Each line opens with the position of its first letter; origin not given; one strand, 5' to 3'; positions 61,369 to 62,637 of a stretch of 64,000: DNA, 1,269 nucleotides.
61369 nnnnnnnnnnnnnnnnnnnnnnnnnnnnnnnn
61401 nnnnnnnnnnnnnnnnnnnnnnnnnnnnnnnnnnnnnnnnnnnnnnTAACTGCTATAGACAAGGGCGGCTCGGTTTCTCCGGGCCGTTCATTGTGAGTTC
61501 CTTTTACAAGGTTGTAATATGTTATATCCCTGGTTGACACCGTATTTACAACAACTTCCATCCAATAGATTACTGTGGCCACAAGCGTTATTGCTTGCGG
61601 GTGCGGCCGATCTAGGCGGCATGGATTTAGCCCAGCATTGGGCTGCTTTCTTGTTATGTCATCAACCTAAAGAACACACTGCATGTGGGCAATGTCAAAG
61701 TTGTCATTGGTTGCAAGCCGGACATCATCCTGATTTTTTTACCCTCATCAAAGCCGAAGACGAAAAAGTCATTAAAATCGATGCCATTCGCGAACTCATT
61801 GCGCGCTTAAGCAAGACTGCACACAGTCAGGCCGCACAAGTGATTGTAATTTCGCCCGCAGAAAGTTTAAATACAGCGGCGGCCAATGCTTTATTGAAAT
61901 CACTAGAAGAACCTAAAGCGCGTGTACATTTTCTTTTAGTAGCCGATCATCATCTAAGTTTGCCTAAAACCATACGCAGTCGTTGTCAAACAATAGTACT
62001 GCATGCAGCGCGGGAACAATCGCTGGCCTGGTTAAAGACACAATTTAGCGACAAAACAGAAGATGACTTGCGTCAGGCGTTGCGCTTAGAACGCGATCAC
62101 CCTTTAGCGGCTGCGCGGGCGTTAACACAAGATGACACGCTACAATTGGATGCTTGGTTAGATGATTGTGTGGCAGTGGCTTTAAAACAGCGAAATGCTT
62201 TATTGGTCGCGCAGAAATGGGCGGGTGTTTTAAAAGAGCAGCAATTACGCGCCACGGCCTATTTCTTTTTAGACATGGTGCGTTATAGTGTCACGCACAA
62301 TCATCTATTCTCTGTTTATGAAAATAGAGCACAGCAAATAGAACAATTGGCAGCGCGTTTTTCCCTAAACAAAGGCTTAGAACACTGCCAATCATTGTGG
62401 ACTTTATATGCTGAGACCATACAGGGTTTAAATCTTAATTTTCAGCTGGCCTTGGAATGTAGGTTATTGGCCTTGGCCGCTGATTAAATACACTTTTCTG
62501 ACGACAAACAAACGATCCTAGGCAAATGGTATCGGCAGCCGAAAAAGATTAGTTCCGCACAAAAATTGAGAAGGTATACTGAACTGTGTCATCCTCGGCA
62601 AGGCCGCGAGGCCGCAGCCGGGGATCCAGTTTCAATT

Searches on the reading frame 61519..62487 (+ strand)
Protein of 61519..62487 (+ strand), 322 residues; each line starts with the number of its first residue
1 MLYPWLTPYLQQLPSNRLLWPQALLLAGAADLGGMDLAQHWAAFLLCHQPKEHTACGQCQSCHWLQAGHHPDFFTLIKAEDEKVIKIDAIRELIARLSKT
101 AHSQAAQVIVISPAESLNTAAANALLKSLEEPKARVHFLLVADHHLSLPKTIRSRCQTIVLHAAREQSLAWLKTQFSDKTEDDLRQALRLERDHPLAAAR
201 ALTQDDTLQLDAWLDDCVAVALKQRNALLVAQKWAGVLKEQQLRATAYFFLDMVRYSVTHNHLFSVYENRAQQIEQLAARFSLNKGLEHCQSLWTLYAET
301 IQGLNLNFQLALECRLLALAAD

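Call 65: search_protein_families(library=pfam, proteins=[window:61519-62487:+], max_evalue=0.00001)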
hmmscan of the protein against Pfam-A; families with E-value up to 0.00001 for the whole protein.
window:61519-62487:+ (322 aa): 2 families
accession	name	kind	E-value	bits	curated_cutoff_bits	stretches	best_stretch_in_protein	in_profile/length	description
PF13177.12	DNA_pol3_delta2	-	5e-40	137.5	27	1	21-162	19-158/161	DNA polymerase III, delta subunit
PF09115.15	DNApol3-delta_C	-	9.5e-06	26.5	21.7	1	218-319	14-115/117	DNA polymerase III, delta subunit, C terminal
